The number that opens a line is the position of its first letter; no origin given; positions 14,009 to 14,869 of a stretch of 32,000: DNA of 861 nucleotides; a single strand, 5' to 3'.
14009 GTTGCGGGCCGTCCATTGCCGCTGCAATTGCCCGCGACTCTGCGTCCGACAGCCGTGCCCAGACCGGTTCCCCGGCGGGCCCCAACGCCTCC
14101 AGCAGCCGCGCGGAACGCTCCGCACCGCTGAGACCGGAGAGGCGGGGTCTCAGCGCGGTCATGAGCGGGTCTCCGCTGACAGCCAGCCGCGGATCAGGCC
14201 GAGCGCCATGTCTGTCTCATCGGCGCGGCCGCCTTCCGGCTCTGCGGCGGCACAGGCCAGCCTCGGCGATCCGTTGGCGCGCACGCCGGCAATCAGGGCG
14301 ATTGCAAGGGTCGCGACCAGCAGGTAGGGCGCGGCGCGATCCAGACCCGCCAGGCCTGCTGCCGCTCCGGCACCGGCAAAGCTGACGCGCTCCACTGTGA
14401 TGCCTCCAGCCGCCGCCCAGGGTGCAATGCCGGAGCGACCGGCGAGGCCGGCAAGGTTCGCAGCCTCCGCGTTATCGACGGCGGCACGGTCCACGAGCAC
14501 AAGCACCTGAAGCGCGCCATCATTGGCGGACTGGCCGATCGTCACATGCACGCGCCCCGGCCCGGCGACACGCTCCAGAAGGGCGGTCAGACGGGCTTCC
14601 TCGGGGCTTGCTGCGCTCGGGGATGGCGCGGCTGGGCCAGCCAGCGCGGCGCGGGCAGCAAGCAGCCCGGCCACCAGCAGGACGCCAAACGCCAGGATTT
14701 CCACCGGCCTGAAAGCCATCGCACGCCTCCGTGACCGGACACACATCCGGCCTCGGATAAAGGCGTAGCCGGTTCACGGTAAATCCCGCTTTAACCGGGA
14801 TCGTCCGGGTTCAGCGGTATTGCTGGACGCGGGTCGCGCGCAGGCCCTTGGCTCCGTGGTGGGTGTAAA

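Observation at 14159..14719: A 186-aa 'mini-FliF' sits where the ~550-aa MS-ring gene should be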

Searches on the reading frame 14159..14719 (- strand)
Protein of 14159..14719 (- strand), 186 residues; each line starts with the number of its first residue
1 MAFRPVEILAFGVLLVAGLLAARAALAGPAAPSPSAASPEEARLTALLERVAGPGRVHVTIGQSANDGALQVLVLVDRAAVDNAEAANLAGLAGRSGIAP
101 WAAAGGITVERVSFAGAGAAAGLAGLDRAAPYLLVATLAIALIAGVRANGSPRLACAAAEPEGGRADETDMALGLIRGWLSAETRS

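Call 3: search_protein_families(library=pfam, proteins=[window:14159-14719:-], max_evalue=1)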
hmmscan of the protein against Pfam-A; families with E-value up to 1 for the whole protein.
window:14159-14719:- (186 aa): 0 families

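Call 4: search_protein_families(library=ncbifam, proteins=[window:14159-14719:-], max_evalue=1)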
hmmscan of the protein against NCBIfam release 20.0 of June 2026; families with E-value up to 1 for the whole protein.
window:14159-14719:- (186 aa): 0 families

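Call 8: find_homologous_proteins(query=window:14159-14719:-, max_evalue=0.001)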
Query window:14159-14719:- (186 aa): 2 proteins with E <= 0.001 among 8000 candidates.
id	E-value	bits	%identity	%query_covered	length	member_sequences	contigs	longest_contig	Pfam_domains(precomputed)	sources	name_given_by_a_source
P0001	5.0e-103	360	100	100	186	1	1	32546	-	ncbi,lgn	-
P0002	1.6e-59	219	66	100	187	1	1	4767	-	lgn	-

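Call 9: find_encoding_contigs(protein=P0002, flank=10000)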
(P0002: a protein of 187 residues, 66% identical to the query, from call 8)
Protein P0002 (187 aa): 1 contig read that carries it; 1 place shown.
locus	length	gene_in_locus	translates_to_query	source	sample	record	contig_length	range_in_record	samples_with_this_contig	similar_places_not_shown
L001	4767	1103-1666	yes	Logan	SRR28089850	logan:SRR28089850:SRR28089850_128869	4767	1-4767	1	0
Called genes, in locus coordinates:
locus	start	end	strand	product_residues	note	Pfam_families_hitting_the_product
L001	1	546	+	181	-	?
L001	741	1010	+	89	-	PF06627:DUF1153, PF13518:HTH_28 (weak)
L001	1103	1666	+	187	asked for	-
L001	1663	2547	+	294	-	PF14842:FliG_N (faint), PF14841:FliG_M, PF01706:FliG_C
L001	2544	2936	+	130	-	-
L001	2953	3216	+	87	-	PF01052:FliMN_C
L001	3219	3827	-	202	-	PF00702:Hydrolase, PF13419:HAD_2 (weak)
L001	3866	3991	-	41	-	PF00444:Ribosomal_L36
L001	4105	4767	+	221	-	?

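Call 16: search_protein_representatives(protein=window:14159-14719:-)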
Query: 186 residues. Proteins with E-value up to 0.001 (for the whole library): 9; up to 1e-10: 1; up to 1e-30: 1. The best 9 are listed.
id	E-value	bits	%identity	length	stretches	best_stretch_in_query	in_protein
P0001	1.6e-103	360.1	100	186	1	1-186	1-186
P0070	4.9e-08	49.4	37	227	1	10-153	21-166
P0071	1.9e-07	47.5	39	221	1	14-169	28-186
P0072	8.3e-06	42.1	37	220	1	4-146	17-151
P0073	6.5e-05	39.2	39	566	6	54-104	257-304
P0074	1.3e-04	38.2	35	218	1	11-148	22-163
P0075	1.8e-04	37.8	39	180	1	29-138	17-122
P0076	5.8e-04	36.1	40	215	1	8-155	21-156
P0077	7.2e-04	35.8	35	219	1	8-153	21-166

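Call 18: search_protein_families(library=pfam, proteins=[P0070, P0071, P0072, P0073, P0074, P0075, P0076, P0077], max_evalue=1)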
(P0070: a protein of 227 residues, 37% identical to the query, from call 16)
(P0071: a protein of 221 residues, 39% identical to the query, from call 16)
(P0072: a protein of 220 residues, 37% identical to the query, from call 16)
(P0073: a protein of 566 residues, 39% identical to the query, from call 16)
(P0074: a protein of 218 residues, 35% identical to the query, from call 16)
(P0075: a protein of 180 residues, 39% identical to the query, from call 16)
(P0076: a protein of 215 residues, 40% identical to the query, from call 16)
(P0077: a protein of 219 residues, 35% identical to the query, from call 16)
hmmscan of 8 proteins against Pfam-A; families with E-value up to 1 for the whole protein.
P0070 (227 aa): 0 families

P0071 (221 aa): 0 families

P0072 (220 aa): 1 family
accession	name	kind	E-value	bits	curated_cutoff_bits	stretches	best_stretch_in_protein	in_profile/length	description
PF05425.18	CopD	-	0.019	15.7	32.1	0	20-60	48-89/105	Copper resistance protein D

P0073 (566 aa): 2 families
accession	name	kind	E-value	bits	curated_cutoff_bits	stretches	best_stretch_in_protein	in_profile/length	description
PF11542.14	Mdv1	-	0.0088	16.6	25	0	484-494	33-43/49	Mitochondrial division protein 1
PF07398.16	MDMPI_C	-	0.54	11.4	29.5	0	250-276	62-88/90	MDMPI C-terminal domain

P0074 (218 aa): 1 family
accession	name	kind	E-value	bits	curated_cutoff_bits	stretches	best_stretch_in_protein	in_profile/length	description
PF08345.17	YscJ_FliF_C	-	0.00065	20.6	23.8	1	82-127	100-147/147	Flagellar M-ring protein C-terminal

P0075 (180 aa): 0 families

P0076 (215 aa): 0 families

P0077 (219 aa): 2 families
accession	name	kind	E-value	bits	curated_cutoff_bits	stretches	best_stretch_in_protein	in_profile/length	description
PF08345.17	YscJ_FliF_C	-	0.0031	18.4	23.8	1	82-126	101-147/147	Flagellar M-ring protein C-terminal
PF04625.18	DEC-1_N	-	0.021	14.3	29.2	1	67-190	23-143/403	DEC-1 protein, N-terminal region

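Call 21: search_solved_structures(query=A2, max_evalue=10, show_alignments=3)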
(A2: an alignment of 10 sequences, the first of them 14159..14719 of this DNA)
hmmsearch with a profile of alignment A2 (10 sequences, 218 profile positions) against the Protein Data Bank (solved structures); distinct sequences matched with E-value up to 10: 3.
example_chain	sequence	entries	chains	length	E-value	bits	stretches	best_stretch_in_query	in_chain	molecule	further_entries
12dr_A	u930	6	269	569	0.043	16.8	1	99-127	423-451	Flagellar M-ring protein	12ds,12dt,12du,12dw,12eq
6scn_A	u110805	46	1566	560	0.044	16.7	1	98-215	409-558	Flagellar M-ring protein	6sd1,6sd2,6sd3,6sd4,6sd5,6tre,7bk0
8z5s_AA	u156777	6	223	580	0.11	15.4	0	192-215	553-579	Flagellar M-ring protein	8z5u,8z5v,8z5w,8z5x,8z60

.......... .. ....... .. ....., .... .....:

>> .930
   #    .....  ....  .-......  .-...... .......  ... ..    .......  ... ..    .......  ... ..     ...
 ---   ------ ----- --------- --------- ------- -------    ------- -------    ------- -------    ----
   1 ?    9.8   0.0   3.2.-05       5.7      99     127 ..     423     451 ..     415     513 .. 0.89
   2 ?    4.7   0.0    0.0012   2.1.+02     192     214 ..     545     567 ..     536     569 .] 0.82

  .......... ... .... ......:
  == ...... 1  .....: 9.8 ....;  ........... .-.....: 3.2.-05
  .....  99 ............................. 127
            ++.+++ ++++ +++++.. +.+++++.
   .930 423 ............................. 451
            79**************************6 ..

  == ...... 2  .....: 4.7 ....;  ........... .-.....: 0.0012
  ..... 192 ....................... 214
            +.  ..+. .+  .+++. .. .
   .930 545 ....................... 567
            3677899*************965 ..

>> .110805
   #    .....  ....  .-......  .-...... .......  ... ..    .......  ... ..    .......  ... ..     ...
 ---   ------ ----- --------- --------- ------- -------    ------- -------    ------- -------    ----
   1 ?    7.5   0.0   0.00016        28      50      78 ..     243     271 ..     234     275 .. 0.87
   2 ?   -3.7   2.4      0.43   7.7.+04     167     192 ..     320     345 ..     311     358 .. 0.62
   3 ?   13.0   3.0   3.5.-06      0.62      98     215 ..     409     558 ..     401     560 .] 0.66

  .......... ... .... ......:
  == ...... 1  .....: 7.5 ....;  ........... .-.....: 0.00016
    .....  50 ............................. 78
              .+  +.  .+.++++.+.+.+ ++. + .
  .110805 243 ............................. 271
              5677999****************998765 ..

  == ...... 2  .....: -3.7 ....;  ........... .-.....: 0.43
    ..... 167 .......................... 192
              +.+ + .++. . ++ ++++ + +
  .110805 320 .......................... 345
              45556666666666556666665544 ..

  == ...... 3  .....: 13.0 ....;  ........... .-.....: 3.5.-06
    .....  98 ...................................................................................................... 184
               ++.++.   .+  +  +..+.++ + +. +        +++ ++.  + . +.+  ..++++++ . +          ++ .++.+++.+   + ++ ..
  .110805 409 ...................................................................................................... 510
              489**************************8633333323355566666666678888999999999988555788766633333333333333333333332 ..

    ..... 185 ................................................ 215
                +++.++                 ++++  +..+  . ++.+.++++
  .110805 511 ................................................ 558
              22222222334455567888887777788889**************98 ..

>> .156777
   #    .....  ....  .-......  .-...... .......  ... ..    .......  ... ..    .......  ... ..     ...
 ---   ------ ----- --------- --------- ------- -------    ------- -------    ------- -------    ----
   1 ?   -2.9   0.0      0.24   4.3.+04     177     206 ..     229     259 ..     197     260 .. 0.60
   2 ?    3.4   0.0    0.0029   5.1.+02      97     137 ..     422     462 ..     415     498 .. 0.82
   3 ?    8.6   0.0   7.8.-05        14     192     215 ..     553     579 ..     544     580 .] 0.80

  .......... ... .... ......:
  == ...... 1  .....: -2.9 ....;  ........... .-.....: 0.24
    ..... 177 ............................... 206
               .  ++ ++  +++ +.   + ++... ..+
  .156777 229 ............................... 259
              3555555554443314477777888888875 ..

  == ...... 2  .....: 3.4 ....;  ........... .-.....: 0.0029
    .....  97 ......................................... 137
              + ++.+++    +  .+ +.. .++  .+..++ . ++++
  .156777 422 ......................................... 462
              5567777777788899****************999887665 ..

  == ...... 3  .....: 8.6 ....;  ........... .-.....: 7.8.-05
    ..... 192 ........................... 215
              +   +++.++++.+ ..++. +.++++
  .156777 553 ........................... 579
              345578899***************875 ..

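Call 27: find_related_loci(query=A4, collection=genome_contigs, flank=10000)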
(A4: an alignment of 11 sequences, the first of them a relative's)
Query A4 (294 aa) in genome_contigs; peptide patterns used: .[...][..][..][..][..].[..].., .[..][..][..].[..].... (x = any residue, [..] = any of these).
600 stretches matched a pattern (row limit reached: there are more); 565 encode a relative of the query (tblastn E <= 1e-3); the best 80 are kept; 80 distinct loci.
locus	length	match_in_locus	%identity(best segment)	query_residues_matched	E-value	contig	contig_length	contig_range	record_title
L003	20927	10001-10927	37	1-294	5e-45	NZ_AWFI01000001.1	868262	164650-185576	Hyphomonas sp. L-53-1-40 contig1, whole genome shotgun sequence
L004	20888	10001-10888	38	13-294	4e-43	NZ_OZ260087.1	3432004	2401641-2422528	MAG: Hyphomonas sp. isolate C9799-m1-bin12 chromosome 1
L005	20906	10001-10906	37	7-294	1e-41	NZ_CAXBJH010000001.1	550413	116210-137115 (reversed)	MAG: uncultured Hyphomonas sp. isolate ERR2762161_binner12_Refined_54 ERZ3422048.2, whole genome shotgun sequence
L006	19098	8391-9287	35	9-294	7e-41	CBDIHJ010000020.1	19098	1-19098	MAG: Henriciella sp. isolate 6cf8221a-c8c5-4019-9469-126ec949b004 genome assembly, contig: contig_20, whole genome shotg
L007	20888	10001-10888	36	13-294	9e-41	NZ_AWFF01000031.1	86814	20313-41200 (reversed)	Hyphomonas beringensis strain 25B14_1 contig19, whole genome shotgun sequence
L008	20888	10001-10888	35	13-294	4e-40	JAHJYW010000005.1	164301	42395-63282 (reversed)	MAG: Alphaproteobacteria bacterium isolate UMS_B.mb.54 UMS_B.mb.54_k119_38114, whole genome shotgun sequence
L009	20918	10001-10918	37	12-294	2e-39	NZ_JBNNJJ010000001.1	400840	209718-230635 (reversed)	Hyphomonas sp. NPDC076881 NPDC076881_70_F4.ctg-0001, whole genome shotgun sequence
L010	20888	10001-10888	38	13-294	2e-39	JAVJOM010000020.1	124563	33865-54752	MAG: Hyphomonas sp. isolate A1-SPW-22 k141_35597, whole genome shotgun sequence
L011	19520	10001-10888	36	13-294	3e-39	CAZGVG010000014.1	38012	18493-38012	MAG TPA_asm: uncultured Hyphomonas sp. isolate SRP065251_co2_90 genome assembly, contig: NODE_290_length_38012_cov_7.144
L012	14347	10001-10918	35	12-294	1e-38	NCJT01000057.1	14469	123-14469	MAG: Hyphomonas sp. 34-62-18 04302015_34_scaffold_527, whole genome shotgun sequence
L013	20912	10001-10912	37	1-294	1e-38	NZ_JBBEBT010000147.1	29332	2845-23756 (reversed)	MAG: Hyphomonas sp. isolate LejiaF_64_14 Lejia_F_2358_length_29332_cov_8, whole genome shotgun sequence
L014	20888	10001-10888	38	13-294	1e-38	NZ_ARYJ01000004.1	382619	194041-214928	Hyphomonas jannaschiana VP2 contig4, whole genome shotgun sequence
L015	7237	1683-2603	36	5-294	4e-38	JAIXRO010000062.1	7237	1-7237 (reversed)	MAG: Hyphomonadaceae bacterium isolate C4_MAG_00064 pond_C4_MAG_00064_000000000130, whole genome shotgun sequence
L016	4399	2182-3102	36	5-294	8e-38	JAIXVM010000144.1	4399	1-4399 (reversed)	MAG: Hyphomonadaceae bacterium isolate D1_MAG_00065 pond_D1_MAG_00065_000000000175, whole genome shotgun sequence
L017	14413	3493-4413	37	5-294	7e-38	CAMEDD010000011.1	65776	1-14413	MAG: Candidatus Sulfopaludibacter sp. SbA3 isolate AE-24oct19-144 genome assembly, contig: AE-24oct19-C320, whole genome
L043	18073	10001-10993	27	8-293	2e-27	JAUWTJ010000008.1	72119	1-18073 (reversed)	MAG: Alphaproteobacteria bacterium isolate CSMAG_2577 CSMAG_2577_k127_7119541_length_72119_cov_39.4561, whole genome sho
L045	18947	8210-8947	28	15-294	2e-26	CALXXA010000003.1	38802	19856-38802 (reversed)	MAG: uncultured Alphaproteobacteria bacterium isolate E30__bin278 genome assembly, contig: E30__k127_3849547, whole geno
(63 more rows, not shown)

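Call 31: predict_structure(alignment_id=A3)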
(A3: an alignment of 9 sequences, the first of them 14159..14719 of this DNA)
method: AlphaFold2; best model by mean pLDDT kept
length: 186 residues; sequences in the alignment: 9
mean_pLDDT: 69.2   pTM: 0.41
mean pLDDT of the five models: 69.2, 69.1, 66.6, 62.8, 62.2
residues with pLDDT >= 90: 0; 70-90: 109; 50-70: 57; < 50: 20
segments of 3 or more residues with pLDDT < 50: 150-163
pLDDT, mean of each block of 10 residues (from residue 1): 70 82 66 62 84 80 74 78 66 70 64 60 63 78 63 44 60 85 67
secondary structure, 60 per line:
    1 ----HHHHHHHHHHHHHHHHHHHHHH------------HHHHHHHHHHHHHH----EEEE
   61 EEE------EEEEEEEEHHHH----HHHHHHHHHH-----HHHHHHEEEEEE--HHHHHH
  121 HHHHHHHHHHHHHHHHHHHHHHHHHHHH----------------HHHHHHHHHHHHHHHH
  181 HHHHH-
elements in order: H5-26 H39-52 E57-63 E70-77 H78-81 H86-95 H101-106 E107-112 H115-148 H165-185

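Call 45: search_dna_similar(query=L043:8268-9956:+, collection=plasmids, mode=protein, max_rows=40, rows=spread)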
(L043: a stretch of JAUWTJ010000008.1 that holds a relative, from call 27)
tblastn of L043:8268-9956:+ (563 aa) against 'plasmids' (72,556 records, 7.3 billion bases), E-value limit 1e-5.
Records with a match: 249; places in all: 257; records where one place covers at least 80% of the query: 14.
Best place of each record, by identity: <60% 249.
By first word of the organism name: Ralstonia 134; Azospirillum 23; Sulfitobacter 11; Escherichia 10; Phyllobacterium 6; Sinorhizobium 6; Salmonella 5; Cupriavidus 4; Curtobacterium 3; Loktanella 2; and 38 more.
By predicted mobility (MOB-suite, as given by PLSDB): non-mobilizable 124; mobilizable 120; conjugative 5.
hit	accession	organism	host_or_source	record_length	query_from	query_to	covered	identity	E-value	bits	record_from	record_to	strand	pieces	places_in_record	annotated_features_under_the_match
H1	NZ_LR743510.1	Methylobacterium bullatum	-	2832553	8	561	98%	33.9%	1e-86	300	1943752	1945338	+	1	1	none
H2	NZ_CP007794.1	Azospirillum argentinense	Triticum aestivum L.,Root,wheat ...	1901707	1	562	82%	38.2%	8e-71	317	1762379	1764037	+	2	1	record has no annotation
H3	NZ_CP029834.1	Azospirillum ramasamyi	single cell,Cow dung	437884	8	426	74%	37.2%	9e-76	269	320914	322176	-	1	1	fliF: flagellar basal-body MS-ring/collar protein FliF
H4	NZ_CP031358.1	Erythrobacter aureus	marine sediment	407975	4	431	76%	34.4%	4e-57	214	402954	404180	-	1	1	fliF: flagellar basal-body MS-ring/collar protein FliF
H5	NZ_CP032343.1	Azospirillum brasilense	soil sample,Agricultural field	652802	1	415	74%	34.1%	4e-65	238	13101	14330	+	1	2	fliF: flagellar basal-body MS-ring/collar protein FliF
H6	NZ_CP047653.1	Aristophania vespae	Gut of wasp,cell culture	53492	8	427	75%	32.9%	3e-51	197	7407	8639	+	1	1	fliF: flagellar basal-body MS-ring/collar protein FliF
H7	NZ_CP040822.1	Paroceanicella profunda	Cell culture,Deep seawater from Mariana ...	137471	15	428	74%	32.6%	9e-41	166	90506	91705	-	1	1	fliF: flagellar basal-body MS-ring/collar protein FliF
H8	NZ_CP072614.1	Sulfitobacter sp. CB2047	-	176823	1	415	74%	31.9%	5e-49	190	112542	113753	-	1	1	fliF: flagellar basal-body MS-ring/collar protein FliF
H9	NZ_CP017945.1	Phyllobacterium zundukense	Oxytropis triphylla,cell culture,root ...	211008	8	415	72%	32.4%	1e-47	186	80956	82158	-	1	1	fliF: flagellar basal-body MS-ring/collar protein FliF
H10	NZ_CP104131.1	Sinorhizobium sp. K101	Phaseolus vulgaris,cell ...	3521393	1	431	77%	30.2%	3e-47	185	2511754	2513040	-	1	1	none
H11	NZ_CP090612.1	Escherichia coli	pig,lung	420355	7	437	77%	28.9%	2e-39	162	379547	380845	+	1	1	fliF: flagellar basal-body MS-ring/collar protein FliF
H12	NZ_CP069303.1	Shinella sp. PSBB067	monoisolate,Minnesota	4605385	8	431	75%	29.3%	7e-40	163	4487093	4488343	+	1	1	none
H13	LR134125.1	Klebsiella aerogenes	not available: to be reported later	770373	45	437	70%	30.9%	2e-38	159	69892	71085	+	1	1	fliF: Flagellar M-ring protein FliF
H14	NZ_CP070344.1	Variovorax sp. PDNC026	cell culture,Plastic debris in ...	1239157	1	425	75%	27.6%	3e-26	121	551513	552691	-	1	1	none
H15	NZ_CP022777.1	Ralstonia solanacearum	Solanum tuberosum,single cell,Potato ...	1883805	45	416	66%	30.9%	3e-41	167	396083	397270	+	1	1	none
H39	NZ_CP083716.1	Bacillus velezensis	cell culture,Meju, fermented soybean ...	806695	42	260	39%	30.6%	2e-17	94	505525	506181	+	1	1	fliF: flagellar basal-body MS-ring/collar protein FliF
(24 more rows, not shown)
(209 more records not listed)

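Call 46: search_dna_similar(query=L014:9297-9959:+, collection=plasmids, mode=protein, max_rows=20, max_evalue=0.01)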
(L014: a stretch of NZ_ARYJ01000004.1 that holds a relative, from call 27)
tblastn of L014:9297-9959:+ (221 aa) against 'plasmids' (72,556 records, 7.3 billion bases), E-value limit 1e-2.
No match.
